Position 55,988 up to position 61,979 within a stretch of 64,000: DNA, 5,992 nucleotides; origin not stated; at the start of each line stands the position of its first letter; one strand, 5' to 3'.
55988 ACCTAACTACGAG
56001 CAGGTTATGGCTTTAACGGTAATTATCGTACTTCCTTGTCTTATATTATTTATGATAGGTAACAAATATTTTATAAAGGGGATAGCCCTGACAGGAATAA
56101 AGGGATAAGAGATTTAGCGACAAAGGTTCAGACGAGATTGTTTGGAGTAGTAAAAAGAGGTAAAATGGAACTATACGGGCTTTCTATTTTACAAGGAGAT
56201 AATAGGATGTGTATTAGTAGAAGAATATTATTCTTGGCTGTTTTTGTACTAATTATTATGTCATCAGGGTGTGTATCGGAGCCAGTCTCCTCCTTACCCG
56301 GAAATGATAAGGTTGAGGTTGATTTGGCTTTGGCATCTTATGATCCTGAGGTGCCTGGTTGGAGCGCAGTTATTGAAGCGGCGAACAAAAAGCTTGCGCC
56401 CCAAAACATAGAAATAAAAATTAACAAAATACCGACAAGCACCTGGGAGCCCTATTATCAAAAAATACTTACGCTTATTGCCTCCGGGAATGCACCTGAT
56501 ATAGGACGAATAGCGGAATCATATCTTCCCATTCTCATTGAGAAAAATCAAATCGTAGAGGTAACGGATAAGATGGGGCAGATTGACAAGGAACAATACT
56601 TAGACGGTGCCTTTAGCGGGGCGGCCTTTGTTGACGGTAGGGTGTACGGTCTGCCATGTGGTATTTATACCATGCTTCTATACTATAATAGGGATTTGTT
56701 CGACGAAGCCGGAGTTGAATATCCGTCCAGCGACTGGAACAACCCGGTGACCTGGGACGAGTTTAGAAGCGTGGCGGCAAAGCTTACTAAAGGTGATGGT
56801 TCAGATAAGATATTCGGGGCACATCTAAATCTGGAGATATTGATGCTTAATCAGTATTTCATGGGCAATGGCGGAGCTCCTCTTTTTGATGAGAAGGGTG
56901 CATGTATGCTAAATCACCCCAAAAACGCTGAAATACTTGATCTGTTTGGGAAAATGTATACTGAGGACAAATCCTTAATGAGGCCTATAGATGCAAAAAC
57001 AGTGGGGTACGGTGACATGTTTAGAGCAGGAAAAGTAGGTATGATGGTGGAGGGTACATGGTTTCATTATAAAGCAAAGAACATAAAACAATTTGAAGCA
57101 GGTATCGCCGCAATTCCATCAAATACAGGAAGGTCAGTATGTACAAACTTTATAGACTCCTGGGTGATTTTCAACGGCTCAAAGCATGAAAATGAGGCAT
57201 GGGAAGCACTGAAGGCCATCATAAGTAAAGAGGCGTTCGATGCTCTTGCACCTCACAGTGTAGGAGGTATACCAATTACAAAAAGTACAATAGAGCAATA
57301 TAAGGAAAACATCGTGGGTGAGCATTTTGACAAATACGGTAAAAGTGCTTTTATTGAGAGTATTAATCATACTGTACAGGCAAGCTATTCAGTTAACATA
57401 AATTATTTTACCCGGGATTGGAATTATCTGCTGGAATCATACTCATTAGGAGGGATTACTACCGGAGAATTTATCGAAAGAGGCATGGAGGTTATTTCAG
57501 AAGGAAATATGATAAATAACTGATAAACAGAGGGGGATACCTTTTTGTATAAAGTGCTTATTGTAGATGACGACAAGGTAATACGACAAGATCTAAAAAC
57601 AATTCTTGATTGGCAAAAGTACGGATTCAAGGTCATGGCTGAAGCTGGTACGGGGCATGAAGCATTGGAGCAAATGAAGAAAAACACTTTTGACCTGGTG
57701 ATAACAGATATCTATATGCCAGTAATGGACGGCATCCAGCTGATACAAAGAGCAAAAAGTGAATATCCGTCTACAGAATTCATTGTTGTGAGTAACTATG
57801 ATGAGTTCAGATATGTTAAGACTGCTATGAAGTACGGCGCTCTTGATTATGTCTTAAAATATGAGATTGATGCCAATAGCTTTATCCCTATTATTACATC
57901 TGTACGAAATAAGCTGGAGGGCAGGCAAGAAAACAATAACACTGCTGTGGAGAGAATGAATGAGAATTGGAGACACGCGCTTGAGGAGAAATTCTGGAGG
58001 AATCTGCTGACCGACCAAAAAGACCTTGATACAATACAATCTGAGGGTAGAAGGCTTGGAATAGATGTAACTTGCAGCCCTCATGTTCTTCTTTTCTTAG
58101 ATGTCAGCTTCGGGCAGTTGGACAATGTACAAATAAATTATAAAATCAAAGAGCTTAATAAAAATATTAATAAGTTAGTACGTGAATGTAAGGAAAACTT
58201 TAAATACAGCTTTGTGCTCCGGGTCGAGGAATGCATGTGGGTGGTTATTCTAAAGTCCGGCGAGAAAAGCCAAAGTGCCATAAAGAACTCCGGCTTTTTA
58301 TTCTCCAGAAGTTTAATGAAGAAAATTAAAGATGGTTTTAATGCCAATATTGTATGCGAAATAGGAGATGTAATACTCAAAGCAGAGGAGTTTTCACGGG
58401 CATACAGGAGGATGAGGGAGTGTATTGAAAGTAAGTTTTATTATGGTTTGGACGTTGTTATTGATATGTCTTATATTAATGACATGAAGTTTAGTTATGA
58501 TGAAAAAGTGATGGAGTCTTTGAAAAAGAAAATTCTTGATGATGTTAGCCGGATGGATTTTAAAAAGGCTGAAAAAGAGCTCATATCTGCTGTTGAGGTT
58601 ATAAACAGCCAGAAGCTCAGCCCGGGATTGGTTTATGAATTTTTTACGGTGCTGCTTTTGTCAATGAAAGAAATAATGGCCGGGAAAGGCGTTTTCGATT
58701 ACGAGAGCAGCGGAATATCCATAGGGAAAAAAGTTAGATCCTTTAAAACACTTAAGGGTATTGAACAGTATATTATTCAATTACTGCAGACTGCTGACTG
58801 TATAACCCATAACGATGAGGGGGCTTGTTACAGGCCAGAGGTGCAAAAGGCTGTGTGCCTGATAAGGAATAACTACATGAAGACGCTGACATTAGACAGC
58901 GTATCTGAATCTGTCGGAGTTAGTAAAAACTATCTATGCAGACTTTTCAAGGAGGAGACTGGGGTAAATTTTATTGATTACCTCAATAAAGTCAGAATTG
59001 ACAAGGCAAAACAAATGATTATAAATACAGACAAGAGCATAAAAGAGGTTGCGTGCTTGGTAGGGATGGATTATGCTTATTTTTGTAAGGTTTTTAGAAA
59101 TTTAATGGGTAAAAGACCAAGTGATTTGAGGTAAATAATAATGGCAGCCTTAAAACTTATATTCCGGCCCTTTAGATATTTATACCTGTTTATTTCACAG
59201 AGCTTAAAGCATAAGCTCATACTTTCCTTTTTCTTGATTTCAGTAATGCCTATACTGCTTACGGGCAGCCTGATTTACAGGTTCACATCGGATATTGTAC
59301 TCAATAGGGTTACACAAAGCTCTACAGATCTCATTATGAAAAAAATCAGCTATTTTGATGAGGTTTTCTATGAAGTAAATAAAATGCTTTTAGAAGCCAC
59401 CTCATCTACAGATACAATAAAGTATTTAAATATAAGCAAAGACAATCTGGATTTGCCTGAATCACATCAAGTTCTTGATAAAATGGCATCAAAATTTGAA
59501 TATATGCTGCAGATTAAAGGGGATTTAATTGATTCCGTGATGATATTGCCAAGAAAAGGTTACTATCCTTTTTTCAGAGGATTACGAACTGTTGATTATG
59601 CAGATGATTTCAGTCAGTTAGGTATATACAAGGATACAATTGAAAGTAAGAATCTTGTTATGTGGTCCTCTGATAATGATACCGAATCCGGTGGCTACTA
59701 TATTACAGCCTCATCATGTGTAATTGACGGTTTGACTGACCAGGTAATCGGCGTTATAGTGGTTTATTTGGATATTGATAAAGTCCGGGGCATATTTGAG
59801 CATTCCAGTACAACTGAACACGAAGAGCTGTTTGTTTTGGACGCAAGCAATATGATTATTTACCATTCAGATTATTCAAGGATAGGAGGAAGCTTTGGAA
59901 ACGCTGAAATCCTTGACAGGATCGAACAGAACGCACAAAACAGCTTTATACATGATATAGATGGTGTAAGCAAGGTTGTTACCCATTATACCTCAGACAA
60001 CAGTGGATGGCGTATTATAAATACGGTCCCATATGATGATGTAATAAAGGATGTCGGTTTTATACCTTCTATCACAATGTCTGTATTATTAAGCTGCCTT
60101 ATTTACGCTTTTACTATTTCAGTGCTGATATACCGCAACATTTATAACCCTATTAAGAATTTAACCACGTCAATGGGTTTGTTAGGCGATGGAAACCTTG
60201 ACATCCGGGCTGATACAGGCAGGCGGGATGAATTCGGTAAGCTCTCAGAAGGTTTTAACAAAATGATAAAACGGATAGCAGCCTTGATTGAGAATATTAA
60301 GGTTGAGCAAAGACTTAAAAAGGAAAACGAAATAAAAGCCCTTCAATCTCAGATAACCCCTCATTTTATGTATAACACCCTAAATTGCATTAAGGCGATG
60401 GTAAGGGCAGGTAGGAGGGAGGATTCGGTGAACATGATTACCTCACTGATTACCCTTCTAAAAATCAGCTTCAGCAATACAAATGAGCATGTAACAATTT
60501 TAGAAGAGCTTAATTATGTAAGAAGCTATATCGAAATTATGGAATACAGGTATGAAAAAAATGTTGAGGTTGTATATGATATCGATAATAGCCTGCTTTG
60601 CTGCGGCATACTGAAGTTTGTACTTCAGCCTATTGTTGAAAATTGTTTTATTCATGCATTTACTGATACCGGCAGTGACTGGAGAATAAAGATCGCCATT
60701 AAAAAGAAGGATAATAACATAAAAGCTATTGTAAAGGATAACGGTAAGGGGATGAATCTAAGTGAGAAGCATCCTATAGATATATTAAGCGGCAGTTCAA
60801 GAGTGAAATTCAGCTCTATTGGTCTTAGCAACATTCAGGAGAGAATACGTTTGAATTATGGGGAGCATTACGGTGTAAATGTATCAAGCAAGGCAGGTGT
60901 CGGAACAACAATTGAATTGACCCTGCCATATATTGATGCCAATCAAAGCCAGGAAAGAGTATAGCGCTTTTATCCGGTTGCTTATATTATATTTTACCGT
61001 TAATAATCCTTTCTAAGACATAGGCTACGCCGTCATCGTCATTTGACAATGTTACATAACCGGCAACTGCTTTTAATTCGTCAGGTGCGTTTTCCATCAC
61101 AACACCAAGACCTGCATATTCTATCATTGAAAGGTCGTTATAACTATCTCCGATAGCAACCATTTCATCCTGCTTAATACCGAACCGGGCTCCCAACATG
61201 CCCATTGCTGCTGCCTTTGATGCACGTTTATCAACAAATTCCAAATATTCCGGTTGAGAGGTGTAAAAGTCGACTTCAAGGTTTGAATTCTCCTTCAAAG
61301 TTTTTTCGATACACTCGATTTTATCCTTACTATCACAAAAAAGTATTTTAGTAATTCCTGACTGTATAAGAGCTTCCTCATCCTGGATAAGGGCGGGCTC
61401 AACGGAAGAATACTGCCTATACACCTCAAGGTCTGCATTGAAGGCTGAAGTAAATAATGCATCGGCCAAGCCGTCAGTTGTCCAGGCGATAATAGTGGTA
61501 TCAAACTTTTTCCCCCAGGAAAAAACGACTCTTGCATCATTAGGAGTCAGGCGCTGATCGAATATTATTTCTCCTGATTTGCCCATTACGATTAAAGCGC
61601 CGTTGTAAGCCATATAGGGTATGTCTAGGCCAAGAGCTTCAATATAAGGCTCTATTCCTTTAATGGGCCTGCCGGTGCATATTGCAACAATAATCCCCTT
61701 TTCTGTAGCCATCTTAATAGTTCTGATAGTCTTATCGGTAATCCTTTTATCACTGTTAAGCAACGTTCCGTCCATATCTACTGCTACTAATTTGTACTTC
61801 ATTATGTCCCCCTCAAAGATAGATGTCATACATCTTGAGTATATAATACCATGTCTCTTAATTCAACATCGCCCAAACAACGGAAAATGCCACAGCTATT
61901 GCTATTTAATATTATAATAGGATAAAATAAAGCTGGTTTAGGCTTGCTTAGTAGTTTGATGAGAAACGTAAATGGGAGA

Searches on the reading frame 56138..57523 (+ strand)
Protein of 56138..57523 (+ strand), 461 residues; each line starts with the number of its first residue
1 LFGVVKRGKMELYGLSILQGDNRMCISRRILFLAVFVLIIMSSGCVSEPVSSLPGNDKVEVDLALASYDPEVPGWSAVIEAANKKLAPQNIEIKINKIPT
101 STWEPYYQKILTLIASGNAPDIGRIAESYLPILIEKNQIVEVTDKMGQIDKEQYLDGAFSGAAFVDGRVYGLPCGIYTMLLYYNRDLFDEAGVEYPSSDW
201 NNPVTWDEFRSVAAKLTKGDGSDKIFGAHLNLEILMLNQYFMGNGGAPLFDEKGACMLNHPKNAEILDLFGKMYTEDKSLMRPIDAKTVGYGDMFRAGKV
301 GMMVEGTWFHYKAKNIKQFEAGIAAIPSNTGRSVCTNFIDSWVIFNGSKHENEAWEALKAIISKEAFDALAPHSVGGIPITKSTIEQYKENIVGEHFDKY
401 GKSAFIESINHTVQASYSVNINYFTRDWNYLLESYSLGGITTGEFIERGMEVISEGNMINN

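Call 65: search_protein_families(library=pfam, proteins=[window:56138-57523:+], max_evalue=0.00001)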
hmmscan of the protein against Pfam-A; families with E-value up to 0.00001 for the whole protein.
window:56138-57523:+ (461 aa): 2 families
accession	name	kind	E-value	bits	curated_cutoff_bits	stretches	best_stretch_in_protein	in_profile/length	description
PF01547.30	SBP_bac_1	-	5.8e-31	109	26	1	74-366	9-305/307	Bacterial extracellular solute-binding protein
PF13416.11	SBP_bac_8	-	3.3e-28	99.7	27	1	89-385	9-266/279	Bacterial extracellular solute-binding protein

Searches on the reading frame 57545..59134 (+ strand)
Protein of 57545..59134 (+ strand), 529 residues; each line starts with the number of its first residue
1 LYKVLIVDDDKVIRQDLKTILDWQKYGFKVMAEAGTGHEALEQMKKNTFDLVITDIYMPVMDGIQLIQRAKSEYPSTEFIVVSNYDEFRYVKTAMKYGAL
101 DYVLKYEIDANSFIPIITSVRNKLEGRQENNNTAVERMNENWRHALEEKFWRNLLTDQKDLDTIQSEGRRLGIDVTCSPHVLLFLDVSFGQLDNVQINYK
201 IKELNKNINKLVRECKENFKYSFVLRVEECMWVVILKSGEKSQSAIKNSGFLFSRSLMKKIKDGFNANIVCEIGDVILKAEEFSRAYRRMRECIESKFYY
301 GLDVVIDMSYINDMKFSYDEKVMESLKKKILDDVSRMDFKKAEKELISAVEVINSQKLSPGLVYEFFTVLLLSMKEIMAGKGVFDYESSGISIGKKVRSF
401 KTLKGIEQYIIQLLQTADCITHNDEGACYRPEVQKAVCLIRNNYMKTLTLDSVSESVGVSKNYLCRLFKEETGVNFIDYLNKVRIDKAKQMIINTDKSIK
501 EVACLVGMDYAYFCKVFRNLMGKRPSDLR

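Call 65: search_protein_families(library=pfam, proteins=[window:57545-59134:+], max_evalue=0.00001)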
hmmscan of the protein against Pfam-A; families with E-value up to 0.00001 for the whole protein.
window:57545-59134:+ (529 aa): 3 families
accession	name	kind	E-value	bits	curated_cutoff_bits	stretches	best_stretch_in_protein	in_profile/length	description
PF00072.30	Response_reg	-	8e-26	90.8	30.2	1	4-106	1-100/111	Response regulator receiver domain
PF12833.13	HTH_18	-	8.6e-19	68.1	33.6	1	454-529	2-78/80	Helix-turn-helix domain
PF00165.29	HTH_AraC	-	2.6e-15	56.6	26.6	1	440-480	1-41/42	Bacterial regulatory helix-turn-helix proteins, AraC family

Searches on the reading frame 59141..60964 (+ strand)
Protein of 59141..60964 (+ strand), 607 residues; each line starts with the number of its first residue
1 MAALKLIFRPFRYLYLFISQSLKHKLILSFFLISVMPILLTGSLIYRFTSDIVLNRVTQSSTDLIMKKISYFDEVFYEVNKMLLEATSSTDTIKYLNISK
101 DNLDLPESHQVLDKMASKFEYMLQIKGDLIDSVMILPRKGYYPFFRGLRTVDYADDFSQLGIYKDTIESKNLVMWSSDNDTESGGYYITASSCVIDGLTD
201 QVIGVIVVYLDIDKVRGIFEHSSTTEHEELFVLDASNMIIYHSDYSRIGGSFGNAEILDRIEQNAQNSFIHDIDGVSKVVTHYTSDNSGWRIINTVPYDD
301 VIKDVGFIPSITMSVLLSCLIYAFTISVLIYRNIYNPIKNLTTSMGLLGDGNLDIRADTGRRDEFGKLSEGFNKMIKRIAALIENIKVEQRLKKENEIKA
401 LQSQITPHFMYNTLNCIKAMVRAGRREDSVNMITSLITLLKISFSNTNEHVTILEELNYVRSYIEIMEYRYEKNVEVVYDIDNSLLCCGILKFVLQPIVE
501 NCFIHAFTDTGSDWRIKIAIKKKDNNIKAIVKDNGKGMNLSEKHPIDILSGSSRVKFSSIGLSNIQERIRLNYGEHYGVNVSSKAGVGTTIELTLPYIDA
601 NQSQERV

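Call 65: search_protein_families(library=pfam, proteins=[window:59141-60964:+], max_evalue=0.00001)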
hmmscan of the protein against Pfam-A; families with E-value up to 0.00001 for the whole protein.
window:59141-60964:+ (607 aa): 4 families
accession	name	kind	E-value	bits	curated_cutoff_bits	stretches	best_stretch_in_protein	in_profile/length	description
PF06580.19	His_kinase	-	1e-22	80.6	25.2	1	397-474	2-80/81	Histidine kinase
PF02743.24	dCache_1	-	7.3e-11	42.5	45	1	127-293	65-238/240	Cache domain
PF00672.30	HAMP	-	4.2e-10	40.2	25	1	330-379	2-51/53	HAMP domain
PF02518.31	HATPase_c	-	1.4e-07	32.3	26.4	1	492-597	7-109/111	Histidine kinase-, DNA gyrase B-, and HSP90-like ATPase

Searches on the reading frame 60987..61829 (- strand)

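Call 65: search_protein_families(library=pfam, proteins=[window:60987-61829:-], max_evalue=0.00001)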
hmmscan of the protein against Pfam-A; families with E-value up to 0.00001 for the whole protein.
window:60987-61829:- (280 aa): 3 families
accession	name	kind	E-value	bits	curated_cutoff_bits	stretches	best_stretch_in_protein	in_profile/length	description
PF08282.18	Hydrolase_3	-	4.8e-69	233.4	20.9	1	15-272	1-255/255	haloacid dehalogenase-like hydrolase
PF05116.19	S6PP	-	1.3e-15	58.1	20.3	1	171-252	133-213/247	Sucrose-6F-phosphate phosphohydrolase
PF00702.32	Hydrolase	-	3e-10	41.2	26.4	0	205-240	156-191/191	haloacid dehalogenase-like hydrolase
